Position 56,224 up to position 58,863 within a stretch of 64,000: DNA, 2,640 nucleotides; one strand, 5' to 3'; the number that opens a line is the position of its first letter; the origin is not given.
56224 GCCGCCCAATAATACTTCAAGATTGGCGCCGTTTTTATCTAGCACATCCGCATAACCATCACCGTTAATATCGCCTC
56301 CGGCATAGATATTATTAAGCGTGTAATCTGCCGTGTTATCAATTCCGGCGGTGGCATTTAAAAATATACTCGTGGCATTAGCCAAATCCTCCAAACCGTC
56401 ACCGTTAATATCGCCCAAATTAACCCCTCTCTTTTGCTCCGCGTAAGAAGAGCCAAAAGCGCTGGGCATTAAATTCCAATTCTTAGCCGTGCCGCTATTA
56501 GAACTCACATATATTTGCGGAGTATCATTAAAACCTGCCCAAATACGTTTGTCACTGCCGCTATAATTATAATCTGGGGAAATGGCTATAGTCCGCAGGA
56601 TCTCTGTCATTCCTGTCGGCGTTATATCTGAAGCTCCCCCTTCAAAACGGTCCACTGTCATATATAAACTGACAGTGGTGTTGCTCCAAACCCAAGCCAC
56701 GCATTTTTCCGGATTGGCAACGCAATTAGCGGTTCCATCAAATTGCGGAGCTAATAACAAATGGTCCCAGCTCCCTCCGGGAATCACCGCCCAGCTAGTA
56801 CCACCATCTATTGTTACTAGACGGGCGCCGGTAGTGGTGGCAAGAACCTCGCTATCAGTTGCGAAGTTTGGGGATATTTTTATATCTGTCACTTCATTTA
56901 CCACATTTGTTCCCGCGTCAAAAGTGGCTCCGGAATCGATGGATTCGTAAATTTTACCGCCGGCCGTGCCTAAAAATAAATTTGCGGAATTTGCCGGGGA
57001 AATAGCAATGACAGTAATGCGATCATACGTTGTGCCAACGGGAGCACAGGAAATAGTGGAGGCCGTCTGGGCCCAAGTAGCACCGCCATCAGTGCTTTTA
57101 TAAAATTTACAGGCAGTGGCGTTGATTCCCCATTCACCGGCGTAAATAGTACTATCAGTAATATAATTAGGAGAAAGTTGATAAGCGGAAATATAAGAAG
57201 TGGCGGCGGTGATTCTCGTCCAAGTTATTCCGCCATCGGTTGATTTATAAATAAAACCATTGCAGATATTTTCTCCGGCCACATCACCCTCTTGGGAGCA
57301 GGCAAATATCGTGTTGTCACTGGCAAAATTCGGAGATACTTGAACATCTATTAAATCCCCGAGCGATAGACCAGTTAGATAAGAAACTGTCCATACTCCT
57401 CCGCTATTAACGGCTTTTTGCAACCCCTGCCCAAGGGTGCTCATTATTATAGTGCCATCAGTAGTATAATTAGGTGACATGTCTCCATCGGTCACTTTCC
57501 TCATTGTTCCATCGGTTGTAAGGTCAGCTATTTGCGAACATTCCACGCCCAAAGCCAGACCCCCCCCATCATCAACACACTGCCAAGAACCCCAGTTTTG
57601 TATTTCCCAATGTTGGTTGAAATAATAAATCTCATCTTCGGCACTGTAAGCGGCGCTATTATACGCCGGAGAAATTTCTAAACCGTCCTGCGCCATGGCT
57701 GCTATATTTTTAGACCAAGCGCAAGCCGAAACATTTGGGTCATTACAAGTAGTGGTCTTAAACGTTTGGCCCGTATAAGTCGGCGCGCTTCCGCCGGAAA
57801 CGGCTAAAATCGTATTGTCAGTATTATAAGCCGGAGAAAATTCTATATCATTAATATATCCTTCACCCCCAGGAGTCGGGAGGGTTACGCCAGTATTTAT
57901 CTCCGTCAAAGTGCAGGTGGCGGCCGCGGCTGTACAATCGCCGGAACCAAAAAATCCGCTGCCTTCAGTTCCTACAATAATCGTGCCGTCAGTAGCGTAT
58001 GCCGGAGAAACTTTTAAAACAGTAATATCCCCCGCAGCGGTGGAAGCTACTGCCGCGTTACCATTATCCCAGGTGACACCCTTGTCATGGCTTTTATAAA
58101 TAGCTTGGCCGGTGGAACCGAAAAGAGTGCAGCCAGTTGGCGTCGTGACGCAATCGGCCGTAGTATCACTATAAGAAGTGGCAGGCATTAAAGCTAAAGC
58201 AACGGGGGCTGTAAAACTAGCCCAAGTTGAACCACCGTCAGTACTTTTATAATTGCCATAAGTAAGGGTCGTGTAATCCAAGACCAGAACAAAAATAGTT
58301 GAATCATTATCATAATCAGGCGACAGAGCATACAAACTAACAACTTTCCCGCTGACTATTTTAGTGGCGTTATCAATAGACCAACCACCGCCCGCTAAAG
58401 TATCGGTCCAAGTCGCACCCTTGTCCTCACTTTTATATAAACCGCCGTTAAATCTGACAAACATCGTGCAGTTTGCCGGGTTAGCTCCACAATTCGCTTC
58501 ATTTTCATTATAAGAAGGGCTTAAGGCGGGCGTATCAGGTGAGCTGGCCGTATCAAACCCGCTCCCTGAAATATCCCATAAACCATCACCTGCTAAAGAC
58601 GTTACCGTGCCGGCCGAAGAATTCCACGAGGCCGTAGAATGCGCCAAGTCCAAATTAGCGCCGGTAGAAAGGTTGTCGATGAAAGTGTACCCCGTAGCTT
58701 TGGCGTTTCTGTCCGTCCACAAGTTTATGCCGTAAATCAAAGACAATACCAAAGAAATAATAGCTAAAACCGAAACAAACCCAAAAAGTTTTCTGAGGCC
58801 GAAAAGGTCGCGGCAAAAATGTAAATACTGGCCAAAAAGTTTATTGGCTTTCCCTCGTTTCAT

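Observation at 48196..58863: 3555-aa giant surface protein with BNR, FG-GAP, Fn3, SdrD-B and CarbopepD modules and internal TM helices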

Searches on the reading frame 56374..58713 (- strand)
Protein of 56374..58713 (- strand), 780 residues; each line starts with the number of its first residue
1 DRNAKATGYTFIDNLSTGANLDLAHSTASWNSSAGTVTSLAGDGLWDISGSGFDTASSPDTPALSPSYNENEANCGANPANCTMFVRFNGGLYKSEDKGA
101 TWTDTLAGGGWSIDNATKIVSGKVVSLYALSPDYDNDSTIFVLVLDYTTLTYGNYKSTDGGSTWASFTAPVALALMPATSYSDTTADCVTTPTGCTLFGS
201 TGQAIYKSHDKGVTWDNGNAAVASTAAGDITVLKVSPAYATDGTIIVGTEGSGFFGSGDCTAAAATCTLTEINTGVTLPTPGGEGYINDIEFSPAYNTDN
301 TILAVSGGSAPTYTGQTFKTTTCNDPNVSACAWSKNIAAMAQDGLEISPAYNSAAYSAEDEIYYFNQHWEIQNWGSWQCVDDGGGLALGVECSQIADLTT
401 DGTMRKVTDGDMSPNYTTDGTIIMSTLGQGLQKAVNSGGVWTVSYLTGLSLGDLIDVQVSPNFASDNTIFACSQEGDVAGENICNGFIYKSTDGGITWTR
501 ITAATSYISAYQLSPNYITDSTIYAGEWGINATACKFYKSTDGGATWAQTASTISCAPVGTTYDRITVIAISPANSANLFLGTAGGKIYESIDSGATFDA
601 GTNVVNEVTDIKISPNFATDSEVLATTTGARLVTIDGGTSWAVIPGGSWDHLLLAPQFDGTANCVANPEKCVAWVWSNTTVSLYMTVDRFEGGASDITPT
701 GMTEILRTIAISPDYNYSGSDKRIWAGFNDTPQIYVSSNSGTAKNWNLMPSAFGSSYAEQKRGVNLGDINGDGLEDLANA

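Call 20: search_solved_structures(query=window:56374-58713:-, max_evalue=0.01)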
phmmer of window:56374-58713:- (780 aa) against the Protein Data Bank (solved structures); distinct sequences matched with E-value up to 0.01: 1.
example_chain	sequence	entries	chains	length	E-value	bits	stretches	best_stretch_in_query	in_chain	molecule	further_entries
3b7f_A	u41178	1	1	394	0.0011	20.5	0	487-597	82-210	Glycosyl hydrolase, BNR repeat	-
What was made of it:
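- PDB sequence hit 3b7f, 'glycosyl hydrolase, BNR repeat', E 0.0011 (call 20).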

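Call 71: find_homologous_proteins(query=window:56464-58698:-, max_evalue=0.000001)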
Query window:56464-58698:- (745 aa): 771 proteins with E <= 0.000001 among 8000 candidates; the best 120 are listed.
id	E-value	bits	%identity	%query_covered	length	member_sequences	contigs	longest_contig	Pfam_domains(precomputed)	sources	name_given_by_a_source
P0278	1.9e-81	293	29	74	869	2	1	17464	PF14870.13,PF02012.27,PF15902.13,PF13088.13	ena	-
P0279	1.1e-76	277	29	74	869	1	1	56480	PF14870.13,PF02012.27,PF15902.13,PF13088.13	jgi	-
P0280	1.4e-71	260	30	74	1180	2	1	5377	PF01839.30,PF13517.13,PF02012.27,PF15902.13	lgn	-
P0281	1.0e-69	254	29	74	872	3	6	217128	PF25852.1,PF14870.13,PF02012.27,PF15902.13,PF13088.13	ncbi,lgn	-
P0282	1.4e-67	247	29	74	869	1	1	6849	PF14870.13,PF02012.27,PF15902.13,PF13088.13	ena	-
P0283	7.0e-64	235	29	74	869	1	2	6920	PF14870.13,PF02012.27,PF15902.13,PF13088.13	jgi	-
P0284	2.3e-63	233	29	74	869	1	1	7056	PF14870.13,PF02012.27,PF15902.13,PF13088.13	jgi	jgi:photosystem II stability/assembly factor-like uncharacterized protein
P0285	5.0e-59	219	27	87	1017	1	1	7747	PF15899.12,PF13290.14,PF14870.13,PF02012.27,PF15902.13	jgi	-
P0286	6.5e-57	212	29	88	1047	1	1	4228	PF25852.1,PF13290.14,PF14870.13,PF02012.27,PF15902.13,PF13088.13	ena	-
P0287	2.4e-56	210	27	76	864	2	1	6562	PF14870.13,PF02012.27,PF15902.13,PF13088.13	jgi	-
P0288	3.9e-53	199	27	86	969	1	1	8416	PF12733.14,PF14870.13,PF15902.13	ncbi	-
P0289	2.1e-49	187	25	78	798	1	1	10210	PF25852.1,PF14870.13,PF02012.27,PF15902.13,PF13088.13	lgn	-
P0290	3.3e-49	186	29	92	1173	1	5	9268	PF01551.30,PF07691.18,PF14870.13,PF02012.27,PF15902.13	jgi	jgi:photosystem II stability/assembly factor-like uncharacterized protein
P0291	5.4e-49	185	28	75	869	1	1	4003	PF14870.13,PF02012.27,PF15902.13,PF13088.13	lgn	-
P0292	1.0e-47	181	28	81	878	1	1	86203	PF10647.16,PF13495.13,PF14870.13,PF15902.13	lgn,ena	-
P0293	1.7e-47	180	28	72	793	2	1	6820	PF04151.22,PF14870.13,PF02012.27,PF15902.13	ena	-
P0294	2.3e-47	180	28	77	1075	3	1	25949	PF14870.13,PF02012.27,PF15902.13,PF11721.15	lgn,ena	-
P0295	3.5e-47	179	26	72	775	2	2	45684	PF14870.13,PF02012.27,PF15902.13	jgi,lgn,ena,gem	-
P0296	7.0e-47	178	29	81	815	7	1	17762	PF14870.13,PF02012.27,PF15902.13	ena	-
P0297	8.4e-47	178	27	78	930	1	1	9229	PF25852.1,PF14870.13,PF02012.27,PF15902.13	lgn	-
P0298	1.3e-46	177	28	78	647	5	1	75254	PF14870.13,PF21471.4,PF02012.27,PF15902.13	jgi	jgi:photosystem II stability/assembly factor-like uncharacterized protein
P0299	2.2e-46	177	27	76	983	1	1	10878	PF25852.1,PF14870.13,PF02012.27,PF15902.13,PF13088.13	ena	-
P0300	1.7e-45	174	27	79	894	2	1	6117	PF25852.1,PF14870.13,PF02012.27,PF15902.13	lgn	-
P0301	2.5e-45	173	26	78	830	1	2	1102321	PF14870.13,PF21471.4,PF02012.27,PF15902.13,PF13088.13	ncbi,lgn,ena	-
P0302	4.2e-45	172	26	78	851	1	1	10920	PF25852.1,PF14870.13,PF02012.27,PF15902.13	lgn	-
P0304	5.8e-45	172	28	76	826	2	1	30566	PF25852.1,PF14870.13,PF13810.13,PF02012.27,PF15902.13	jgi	jgi:photosystem II stability/assembly factor-like uncharacterized protein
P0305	7.2e-45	172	28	76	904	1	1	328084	PF19190.7,PF25852.1,PF14870.13,PF02012.27,PF15902.13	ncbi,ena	-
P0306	7.3e-45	172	26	75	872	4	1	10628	PF25852.1,PF14870.13,PF02012.27,PF15902.13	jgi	-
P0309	2.6e-44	170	27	69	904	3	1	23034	PF19190.7,PF25852.1,PF14870.13,PF02012.27,PF15902.13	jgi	jgi:photosystem II stability/assembly factor-like uncharacterized protein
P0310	4.2e-44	169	26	79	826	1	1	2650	PF14870.13,PF02012.27,PF15902.13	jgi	jgi:photosystem II stability/assembly factor-like uncharacterized protein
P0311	6.0e-44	169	25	78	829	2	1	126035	PF14870.13,PF02012.27,PF15902.13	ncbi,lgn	-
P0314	9.9e-43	165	25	90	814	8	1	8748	PF25852.1,PF14870.13,PF02012.27,PF15902.13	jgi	-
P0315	7.1e-42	162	24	80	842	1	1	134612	PF25852.1,PF14870.13,PF02012.27,PF15902.13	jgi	jgi:photosystem II stability/assembly factor-like uncharacterized protein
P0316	7.1e-42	162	25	78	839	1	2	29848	PF14870.13,PF02012.27,PF15902.13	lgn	-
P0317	1.6e-41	161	26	78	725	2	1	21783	PF25852.1,PF14870.13,PF02012.27,PF15902.13,PF13088.13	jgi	-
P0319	4.2e-41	159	26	75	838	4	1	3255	PF14870.13,PF02012.27,PF15902.13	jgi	jgi:photosystem II stability/assembly factor-like uncharacterized protein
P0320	4.2e-41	159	25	91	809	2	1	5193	PF14870.13,PF02012.27,PF15902.13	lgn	-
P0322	7.2e-41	158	28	76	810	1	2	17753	PF25852.1,PF14870.13,PF02012.27,PF15902.13,PF13088.13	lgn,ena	-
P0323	8.6e-41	158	26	92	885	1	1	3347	PF25852.1,PF14870.13,PF02012.27,PF15902.13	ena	-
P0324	1.4e-40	158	26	76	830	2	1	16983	PF14870.13,PF02012.27,PF15902.13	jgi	-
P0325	2.4e-40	157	25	84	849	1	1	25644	PF14870.13,PF02012.27,PF15902.13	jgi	jgi:photosystem II stability/assembly factor-like uncharacterized protein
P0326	4.4e-40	156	25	78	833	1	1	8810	PF14870.13,PF02012.27,PF15902.13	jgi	jgi:photosystem II stability/assembly factor-like uncharacterized protein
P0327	8.7e-40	155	25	81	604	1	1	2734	PF14870.13,PF02012.27,PF15902.13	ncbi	ncbi:MAG: WD40/YVTN/BNR-like repeat-containing protein, partial [bacterium]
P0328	9.2e-40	155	25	78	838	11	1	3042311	PF25852.1,PF14870.13,PF02012.27,PF15902.13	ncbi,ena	-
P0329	1.2e-39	154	27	79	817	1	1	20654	PF25852.1,PF14870.13,PF13810.13,PF02012.27,PF15902.13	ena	-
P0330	1.7e-39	154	30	42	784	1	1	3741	PF21027.4,PF22352.3,PF17963.8,PF17803.8,PF02010.22,PF02012.27,PF15902.13,PF18911.7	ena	-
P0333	4.4e-39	153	25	79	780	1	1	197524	PF14870.13,PF02012.27,PF15902.13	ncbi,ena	-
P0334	5.3e-39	152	25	79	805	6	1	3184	PF14870.13,PF02012.27,PF15902.13,PF13088.13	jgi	jgi:photosystem II stability/assembly factor-like uncharacterized protein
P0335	1.0e-38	151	24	77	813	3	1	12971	PF25852.1,PF14870.13,PF02012.27,PF15902.13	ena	-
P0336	1.1e-38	151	25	73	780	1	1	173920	PF25852.1,PF14870.13,PF02012.27,PF15902.13,PF13088.13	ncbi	-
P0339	2.8e-38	150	24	81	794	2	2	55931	PF14870.13,PF02012.27,PF15902.13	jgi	jgi:hypothetical protein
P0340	4.3e-38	149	25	77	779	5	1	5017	PF18962.8,PF25852.1,PF14870.13,PF02012.27,PF15902.13,PF13088.13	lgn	-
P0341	7.6e-38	149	26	78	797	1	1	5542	PF14870.13,PF02012.27,PF15902.13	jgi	jgi:photosystem II stability/assembly factor-like uncharacterized protein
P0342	1.1e-37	148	26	77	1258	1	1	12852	PF15899.12,PF25852.1,PF14870.13,PF02012.27,PF15902.13,PF11721.15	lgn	-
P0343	1.2e-37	148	25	78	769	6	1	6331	PF14870.13,PF02012.27,PF15902.13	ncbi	-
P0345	1.9e-37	147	27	75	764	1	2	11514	PF25852.1,PF14870.13,PF02012.27,PF15902.13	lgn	-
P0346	2.1e-37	147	28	80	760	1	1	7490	PF25852.1,PF14870.13,PF02012.27,PF15902.13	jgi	jgi:photosystem II stability/assembly factor-like uncharacterized protein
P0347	2.2e-37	147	26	85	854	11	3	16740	PF13360.14,PF14870.13,PF02012.27,PF15902.13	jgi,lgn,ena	-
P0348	3.1e-37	146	25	81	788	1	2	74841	PF25852.1,PF14870.13,PF02012.27,PF15902.13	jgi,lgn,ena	-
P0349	4.5e-37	146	27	78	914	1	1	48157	PF02412.24,PF00560.40,PF13855.13,PF02012.27,PF15902.13,PF18884.6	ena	-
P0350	4.7e-37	146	25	91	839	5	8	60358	PF14870.13,PF02012.27,PF15902.13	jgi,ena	-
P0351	4.8e-37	146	25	74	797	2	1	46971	PF25852.1,PF14870.13,PF02012.27,PF15902.13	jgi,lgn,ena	jgi:photosystem II stability/assembly factor-like uncharacterized protein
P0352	5.0e-37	146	27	75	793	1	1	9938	PF25852.1,PF14870.13,PF02012.27,PF15902.13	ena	-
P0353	7.1e-37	145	27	75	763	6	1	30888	PF15899.12,PF25852.1,PF14870.13,PF02012.27,PF15902.13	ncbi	-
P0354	7.8e-37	145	25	81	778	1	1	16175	PF25852.1,PF14870.13,PF02012.27,PF15902.13,PF13088.13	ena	-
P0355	1.2e-36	145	26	74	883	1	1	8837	PF25852.1,PF14870.13,PF02012.27,PF15902.13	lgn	-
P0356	1.3e-36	144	25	77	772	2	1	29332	PF25852.1,PF24316.2,PF14870.13,PF02012.27,PF15902.13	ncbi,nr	ncbi:MAG: YCF48-related protein [Crocosphaera sp.]|nr:YCF48-related protein [Crocosphaera sp.]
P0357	1.3e-36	144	26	90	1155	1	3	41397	PF10647.16,PF14870.13,PF02012.27,PF15902.13,PF13088.13,PF03415.20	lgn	-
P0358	2.2e-36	144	25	91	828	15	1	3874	PF14870.13,PF02012.27,PF15902.13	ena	-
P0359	3.0e-36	143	24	94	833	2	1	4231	PF25852.1,PF14870.13,PF13810.13,PF02012.27,PF15902.13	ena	-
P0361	4.2e-36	143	25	80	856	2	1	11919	PF25852.1,PF14870.13,PF02012.27,PF15902.13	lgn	-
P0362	4.9e-36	143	25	79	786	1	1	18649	PF25852.1,PF14870.13,PF02012.27,PF15902.13,PF13088.13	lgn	-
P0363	6.8e-36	142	25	78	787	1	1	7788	PF25852.1,PF14870.13,PF02012.27,PF15902.13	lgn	-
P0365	1.4e-35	141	24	78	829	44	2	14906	PF14870.13,PF02012.27,PF15902.13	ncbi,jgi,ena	-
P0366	8.3e-35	138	26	79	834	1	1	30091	PF14870.13,PF02012.27,PF15902.13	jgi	jgi:photosystem II stability/assembly factor-like uncharacterized protein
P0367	1.5e-34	138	26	79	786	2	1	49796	PF25852.1,PF14870.13,PF02012.27,PF15902.13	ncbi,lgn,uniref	ncbi:MAG: hypothetical protein RID09_20755 [Coleofasciculus sp. G1-WW12-02]|uniref:WD40/YVTN/BNR-lik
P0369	2.2e-34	137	23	77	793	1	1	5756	PF25852.1,PF24316.2,PF14870.13,PF02012.27,PF15902.13,PF13088.13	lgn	-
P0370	3.1e-34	137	25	88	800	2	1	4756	PF23381.2,PF25852.1,PF14870.13,PF02012.27,PF15902.13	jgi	-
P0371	7.7e-34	135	24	69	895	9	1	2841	PF25852.1,PF14870.13,PF02012.27,PF15902.13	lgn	-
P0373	1.3e-33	135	26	80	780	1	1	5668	PF23381.2,PF25852.1,PF14870.13,PF13810.13,PF02012.27,PF15902.13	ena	-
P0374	1.6e-33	134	26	76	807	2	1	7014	PF14870.13,PF02012.27,PF15902.13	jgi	-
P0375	1.8e-33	134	25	84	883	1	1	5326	PF14870.13,PF02012.27,PF15902.13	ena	-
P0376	4.6e-33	133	24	92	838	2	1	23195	PF25852.1,PF14870.13,PF02012.27,PF15902.13,PF13088.13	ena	-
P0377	5.2e-33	133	24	74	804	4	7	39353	PF15899.12,PF25852.1,PF14870.13,PF02012.27,PF15902.13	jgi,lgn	jgi:photosystem II stability/assembly factor-like uncharacterized protein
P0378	5.9e-33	132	25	69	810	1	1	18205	PF25852.1,PF14870.13,PF02012.27,PF15902.13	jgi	jgi:photosystem II stability/assembly factor-like uncharacterized protein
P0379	1.3e-32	131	25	79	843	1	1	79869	PF25852.1,PF14870.13,PF02012.27,PF15902.13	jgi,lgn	jgi:photosystem II stability/assembly factor-like uncharacterized protein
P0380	1.6e-32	131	26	75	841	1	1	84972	PF15899.12,PF25852.1,PF14870.13,PF02012.27,PF15902.13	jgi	jgi:photosystem II stability/assembly factor-like uncharacterized protein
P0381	1.6e-32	131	24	69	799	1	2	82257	PF25852.1,PF14870.13,PF02012.27,PF15902.13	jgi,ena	-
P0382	2.5e-32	130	24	81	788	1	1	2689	PF23381.2,PF14870.13,PF02012.27,PF15902.13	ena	-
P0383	3.4e-32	130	25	75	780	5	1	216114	PF14870.13,PF02012.27,PF15902.13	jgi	jgi:photosystem II stability/assembly factor-like uncharacterized protein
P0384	4.2e-32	130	25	79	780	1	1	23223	PF15899.12,PF25852.1,PF14870.13,PF02012.27,PF15902.13,PF13088.13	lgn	-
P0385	5.2e-32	129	28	79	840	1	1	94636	PF14870.13,PF02012.27,PF15902.13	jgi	jgi:photosystem II stability/assembly factor-like uncharacterized protein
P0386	6.2e-32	129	24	99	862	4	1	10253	PF14870.13,PF02012.27,PF15902.13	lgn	-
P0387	1.0e-31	128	26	74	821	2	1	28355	PF25852.1,PF14870.13,PF02012.27,PF15902.13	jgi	jgi:photosystem II stability/assembly factor-like uncharacterized protein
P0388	1.2e-31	128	24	75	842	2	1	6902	PF25852.1,PF02012.27,PF15902.13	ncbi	-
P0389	1.2e-31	128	24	72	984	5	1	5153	PF13847.13,PF13489.13,PF13649.13,PF15899.12,PF25852.1,PF14870.13,PF02012.27,PF08241.19,PF15902.13,PF08242.19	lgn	-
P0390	1.3e-31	128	23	78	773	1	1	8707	PF15899.12,PF25852.1,PF24316.2,PF14870.13,PF02012.27,PF15902.13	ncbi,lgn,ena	-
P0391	1.6e-31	128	24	77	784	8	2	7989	PF25852.1,PF14870.13,PF13810.13,PF02012.27,PF15902.13,PF13088.13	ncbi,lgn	-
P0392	1.7e-31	128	24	78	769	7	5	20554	PF25852.1,PF24316.2,PF14870.13,PF02012.27,PF15902.13,PF13088.13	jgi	jgi:photosystem II stability/assembly factor-like uncharacterized protein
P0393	1.8e-31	127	25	78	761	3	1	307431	PF25852.1,PF24316.2,PF14870.13,PF02012.27,PF15902.13,PF13088.13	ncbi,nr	ncbi:MAG: sialidase [Symploca sp. SIO3C6]|nr:sialidase [Symploca sp. SIO3C6]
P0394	2.1e-31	127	26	76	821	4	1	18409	PF03160.21,PF25852.1,PF14870.13,PF02012.27,PF15902.13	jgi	jgi:photosystem II stability/assembly factor-like uncharacterized protein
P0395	2.1e-31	127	24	82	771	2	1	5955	PF15899.12,PF25852.1,PF14870.13,PF02012.27,PF15902.13,PF13088.13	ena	-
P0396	3.4e-31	127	28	34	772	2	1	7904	PF23381.2,PF25852.1,PF14870.13,PF02012.27,PF15902.13,PF13088.13,PF23414.2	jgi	jgi:photosystem II stability/assembly factor-like uncharacterized protein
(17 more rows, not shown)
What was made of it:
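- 56464..58698 (-): Residues 56-800: tandem Asp-box (BNR) beta-propeller region with C-x6-8-C loops. Homologous to ~800-aa PSII_BNR/Sortilin-Vps10/BNR proteins, E down to 1.9e-81 (call 71).
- On BNR/Asp-box beta-propeller (PF02012; GH74/Ycf48/sortilin type): E 1.9e-81 to PSII_BNR/Sortilin/BNR proteins over 74-92% of the query (call 71).
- N-terminal homology at E 1.9e-81 to PSII_BNR/Sortilin-type proteins (call 71).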

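Call 84: predict_structure(alignment_id=A3)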
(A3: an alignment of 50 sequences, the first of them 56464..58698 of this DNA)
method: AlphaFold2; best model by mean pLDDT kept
length: 745 residues; sequences in the alignment: 50
mean_pLDDT: 73.0   pTM: 0.57
mean pLDDT of the five models: 73.0, 71.4, 70.5, 70.0, 69.8
residues with pLDDT >= 90: 120; 70-90: 357; 50-70: 164; < 50: 104
segments of 3 or more residues with pLDDT < 50: 1-40, 111-115, 173-188, 361-400
pLDDT, mean of each block of 10 residues (from residue 1): 30 30 43 41 61 72 70 81 84 87 63 61 82 86 83 89 68 43 44 70 76 59 80 86 88 81 83 66 87 87 64 76 70 58 71 56 44 35 30 36 74 88 81 79 74 93 90 60 92 83 91 95 78 95 86 69 90 90 93 84 91 91 82 83 82 78 71 69 56 66 85 86 77 78 80
secondary structure, 60 per line:
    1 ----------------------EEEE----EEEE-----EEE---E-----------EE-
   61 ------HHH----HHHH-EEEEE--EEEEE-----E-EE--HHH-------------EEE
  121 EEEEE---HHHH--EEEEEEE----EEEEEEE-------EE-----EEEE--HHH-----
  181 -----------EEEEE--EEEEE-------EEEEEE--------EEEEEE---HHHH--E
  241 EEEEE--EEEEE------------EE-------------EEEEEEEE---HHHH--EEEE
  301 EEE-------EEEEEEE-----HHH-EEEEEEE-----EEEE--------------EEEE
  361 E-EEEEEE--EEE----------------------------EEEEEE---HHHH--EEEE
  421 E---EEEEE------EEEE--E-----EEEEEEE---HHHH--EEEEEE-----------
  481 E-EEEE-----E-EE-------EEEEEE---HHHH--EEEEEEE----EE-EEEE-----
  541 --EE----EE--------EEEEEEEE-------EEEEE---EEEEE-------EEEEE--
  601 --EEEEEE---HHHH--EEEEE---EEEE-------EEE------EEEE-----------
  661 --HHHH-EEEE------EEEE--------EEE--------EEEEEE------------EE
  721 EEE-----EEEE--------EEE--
elements in order (helices of 4 or more, strands of 3 or more residues): E23-26 E31-34 E40-42 H74-77 E79-83 E86-90 E118-125 H129-132 E135-141 E146-152 E167-170 E192-196 E199-203 E211-216 E225-230 H234-237 E240-245 E248-252 E280-287 H291-294 E297-303 E311-317 E327-333 E339-342 E357-361 E363-368 E371-373 E402-407 H411-414 E417-421 E425-429 E436-439 E448-454 H458-461 E464-469 E483-486 E503-508 H512-515 E518-524 E532-535 E559-566 E574-578 E582-586 E594-598 E603-608 H612-615 E618-622 E626-629 E637-639 E646-649 H663-666 E668-671 E678-681 E690-692 E701-706 E719-723 E729-732 E741-743
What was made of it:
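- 56464..58698 (-): AF2 pLDDT 73 (call 84).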
